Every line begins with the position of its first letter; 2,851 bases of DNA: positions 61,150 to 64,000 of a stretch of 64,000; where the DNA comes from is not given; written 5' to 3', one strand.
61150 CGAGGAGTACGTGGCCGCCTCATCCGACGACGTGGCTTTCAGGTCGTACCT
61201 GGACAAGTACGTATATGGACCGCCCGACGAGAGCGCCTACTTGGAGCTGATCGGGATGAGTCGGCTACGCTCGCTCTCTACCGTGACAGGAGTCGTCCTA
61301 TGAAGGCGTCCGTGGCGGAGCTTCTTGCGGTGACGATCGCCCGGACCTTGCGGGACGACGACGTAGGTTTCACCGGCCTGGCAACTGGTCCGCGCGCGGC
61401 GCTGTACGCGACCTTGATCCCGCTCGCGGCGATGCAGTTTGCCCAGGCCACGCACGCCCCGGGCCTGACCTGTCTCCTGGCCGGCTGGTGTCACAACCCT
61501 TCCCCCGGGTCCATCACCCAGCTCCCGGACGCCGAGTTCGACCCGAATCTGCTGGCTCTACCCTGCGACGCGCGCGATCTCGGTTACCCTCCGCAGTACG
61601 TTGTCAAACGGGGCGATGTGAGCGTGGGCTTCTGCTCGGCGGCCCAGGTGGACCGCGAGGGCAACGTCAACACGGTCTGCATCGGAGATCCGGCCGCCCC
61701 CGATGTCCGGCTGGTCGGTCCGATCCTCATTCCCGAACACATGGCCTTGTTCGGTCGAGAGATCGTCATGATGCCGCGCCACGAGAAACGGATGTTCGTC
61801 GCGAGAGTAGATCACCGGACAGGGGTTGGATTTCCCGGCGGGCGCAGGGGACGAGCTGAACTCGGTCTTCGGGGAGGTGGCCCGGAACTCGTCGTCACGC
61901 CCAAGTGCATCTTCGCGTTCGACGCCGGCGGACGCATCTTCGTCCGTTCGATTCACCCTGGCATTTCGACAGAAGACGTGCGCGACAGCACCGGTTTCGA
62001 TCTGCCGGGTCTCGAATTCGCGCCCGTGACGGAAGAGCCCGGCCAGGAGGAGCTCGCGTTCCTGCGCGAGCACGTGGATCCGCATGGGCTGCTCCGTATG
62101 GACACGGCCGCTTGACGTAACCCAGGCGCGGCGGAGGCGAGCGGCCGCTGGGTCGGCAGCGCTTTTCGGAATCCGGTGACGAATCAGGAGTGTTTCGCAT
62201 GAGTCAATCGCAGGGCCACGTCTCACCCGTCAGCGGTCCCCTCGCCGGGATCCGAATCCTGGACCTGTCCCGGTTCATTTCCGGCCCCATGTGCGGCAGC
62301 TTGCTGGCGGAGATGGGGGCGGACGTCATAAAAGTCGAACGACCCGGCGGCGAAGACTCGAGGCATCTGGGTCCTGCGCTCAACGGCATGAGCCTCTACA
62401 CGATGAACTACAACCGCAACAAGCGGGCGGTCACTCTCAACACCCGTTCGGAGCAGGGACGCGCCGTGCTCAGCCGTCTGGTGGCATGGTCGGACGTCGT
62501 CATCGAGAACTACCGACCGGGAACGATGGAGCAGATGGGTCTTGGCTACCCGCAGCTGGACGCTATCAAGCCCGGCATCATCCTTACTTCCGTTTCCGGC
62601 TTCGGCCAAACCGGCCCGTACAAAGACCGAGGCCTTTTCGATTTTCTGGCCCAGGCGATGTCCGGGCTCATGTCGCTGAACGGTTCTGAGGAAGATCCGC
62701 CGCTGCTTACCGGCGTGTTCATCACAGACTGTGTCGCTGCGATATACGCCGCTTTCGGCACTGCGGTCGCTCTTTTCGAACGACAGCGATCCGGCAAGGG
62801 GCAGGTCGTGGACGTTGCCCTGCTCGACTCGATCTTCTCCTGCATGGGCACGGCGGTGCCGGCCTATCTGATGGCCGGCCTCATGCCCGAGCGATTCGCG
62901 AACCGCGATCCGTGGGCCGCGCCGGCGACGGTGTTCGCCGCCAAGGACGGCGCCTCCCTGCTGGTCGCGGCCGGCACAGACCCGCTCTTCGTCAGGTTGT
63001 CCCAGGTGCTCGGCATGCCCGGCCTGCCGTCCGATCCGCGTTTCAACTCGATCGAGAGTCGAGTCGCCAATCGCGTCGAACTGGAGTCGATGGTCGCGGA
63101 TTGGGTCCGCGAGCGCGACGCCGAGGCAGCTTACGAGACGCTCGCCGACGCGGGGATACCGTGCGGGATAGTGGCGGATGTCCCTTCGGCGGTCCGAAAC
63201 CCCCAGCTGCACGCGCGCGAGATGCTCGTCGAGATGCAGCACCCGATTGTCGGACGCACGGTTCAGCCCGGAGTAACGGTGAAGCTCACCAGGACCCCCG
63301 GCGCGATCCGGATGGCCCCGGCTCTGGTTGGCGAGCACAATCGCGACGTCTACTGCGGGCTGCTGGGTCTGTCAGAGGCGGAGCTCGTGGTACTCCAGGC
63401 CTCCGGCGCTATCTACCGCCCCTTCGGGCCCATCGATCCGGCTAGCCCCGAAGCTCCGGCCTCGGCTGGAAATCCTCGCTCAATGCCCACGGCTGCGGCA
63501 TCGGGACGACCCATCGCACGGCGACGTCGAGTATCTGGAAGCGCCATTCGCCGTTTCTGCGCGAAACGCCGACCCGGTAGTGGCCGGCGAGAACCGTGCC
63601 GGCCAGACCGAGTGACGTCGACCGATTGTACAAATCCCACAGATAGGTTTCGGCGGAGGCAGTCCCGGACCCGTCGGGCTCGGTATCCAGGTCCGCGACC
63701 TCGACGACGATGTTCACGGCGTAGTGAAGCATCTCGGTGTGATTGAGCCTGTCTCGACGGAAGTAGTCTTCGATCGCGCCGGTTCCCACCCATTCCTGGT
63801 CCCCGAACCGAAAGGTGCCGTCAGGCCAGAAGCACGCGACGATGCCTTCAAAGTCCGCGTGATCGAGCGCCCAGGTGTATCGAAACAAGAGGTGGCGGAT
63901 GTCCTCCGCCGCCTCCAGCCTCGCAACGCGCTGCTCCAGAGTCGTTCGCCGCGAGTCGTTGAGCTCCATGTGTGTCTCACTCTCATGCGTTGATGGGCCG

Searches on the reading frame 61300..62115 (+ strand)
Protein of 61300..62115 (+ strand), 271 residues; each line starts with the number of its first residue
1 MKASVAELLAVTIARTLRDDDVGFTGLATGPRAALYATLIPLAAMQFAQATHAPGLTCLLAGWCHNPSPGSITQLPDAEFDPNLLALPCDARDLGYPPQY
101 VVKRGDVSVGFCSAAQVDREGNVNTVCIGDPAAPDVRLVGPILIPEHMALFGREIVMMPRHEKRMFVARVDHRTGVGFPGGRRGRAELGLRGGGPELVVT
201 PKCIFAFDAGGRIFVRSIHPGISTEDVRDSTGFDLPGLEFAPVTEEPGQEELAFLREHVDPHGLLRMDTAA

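Call 11: search_protein_families(library=pfam, proteins=[window:61300-62115:+])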
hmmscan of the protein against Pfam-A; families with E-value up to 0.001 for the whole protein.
window:61300-62115:+ (271 aa): 1 family
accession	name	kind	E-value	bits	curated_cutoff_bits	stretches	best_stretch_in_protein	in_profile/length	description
PF01144.29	CoA_trans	-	0.00078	19.3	23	0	104-228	98-215/217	Coenzyme A transferase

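Call 17: search_protein_families(library=ncbifam, proteins=[window:61300-62115:+], max_evalue=0.00001)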
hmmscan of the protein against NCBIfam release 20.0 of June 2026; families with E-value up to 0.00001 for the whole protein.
window:61300-62115:+ (271 aa): 0 families

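Call 42: search_solved_structures(query=window:61300-62115:+, max_evalue=0.01, show_alignments=2)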
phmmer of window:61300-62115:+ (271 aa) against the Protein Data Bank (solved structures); distinct sequences matched with E-value up to 0.01: 8.
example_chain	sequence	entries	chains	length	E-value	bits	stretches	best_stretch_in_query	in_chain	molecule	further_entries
1poi_B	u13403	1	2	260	5.7e-26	95.1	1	35-262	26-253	GLUTACONATE COENZYME A-TRANSFERASE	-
6co6_B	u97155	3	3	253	9.8e-13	51.7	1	113-265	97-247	Probable CoA-transferase beta subunit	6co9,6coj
5n00_B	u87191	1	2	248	8.7e-11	45.3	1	8-264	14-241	Glutaconate CoA-transferase family, subunit B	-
5n02_D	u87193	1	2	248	1.7e-10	44.3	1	8-264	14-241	Glutaconate CoA-transferase family, subunit B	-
5mzw_D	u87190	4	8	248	2.1e-10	44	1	8-264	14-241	Glutaconate CoA-transferase family, subunit B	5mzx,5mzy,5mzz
5n03_D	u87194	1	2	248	2.4e-10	43.9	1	8-264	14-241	Glutaconate CoA-transferase family, subunit B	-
6con_B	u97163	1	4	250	2.5e-10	43.8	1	113-264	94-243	CoA-transferase subunit beta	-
5n01_D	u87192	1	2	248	3.4e-10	43.4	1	8-264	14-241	Glutaconate CoA-transferase family, subunit B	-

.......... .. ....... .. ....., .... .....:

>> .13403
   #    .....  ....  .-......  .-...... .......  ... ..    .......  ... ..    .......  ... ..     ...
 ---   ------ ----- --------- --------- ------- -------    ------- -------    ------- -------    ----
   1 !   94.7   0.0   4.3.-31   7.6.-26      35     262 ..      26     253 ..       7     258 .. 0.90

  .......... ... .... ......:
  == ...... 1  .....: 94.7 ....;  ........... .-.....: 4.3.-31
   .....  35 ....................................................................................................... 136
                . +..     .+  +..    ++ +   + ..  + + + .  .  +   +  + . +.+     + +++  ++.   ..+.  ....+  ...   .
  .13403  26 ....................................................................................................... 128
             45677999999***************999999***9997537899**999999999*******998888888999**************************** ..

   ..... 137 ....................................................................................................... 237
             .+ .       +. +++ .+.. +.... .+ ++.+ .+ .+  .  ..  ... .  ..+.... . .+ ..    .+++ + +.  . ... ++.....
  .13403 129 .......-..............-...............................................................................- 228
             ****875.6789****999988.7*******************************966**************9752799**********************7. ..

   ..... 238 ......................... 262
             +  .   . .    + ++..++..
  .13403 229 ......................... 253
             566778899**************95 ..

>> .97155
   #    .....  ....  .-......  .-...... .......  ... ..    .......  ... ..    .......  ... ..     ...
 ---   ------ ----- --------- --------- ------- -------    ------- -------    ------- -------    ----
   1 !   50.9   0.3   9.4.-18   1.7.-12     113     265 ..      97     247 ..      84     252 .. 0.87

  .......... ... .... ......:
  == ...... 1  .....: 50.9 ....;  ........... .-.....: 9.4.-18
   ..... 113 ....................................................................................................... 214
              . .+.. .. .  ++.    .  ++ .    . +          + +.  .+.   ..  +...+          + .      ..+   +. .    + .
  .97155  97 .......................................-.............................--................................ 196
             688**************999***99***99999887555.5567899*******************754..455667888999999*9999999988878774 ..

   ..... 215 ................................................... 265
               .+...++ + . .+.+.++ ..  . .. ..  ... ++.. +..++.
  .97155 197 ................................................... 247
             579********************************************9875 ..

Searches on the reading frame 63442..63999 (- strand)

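Call 15: search_protein_families(library=pfam, proteins=[window:63442-63999:-])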
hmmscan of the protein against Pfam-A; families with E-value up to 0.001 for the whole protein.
window:63442-63999:- (185 aa): 1 family
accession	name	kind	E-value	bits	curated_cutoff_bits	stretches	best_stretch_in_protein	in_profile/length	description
PF13577.12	SnoaL_4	-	2.1e-19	70.2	24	1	27-155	2-123/126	SnoaL-like domain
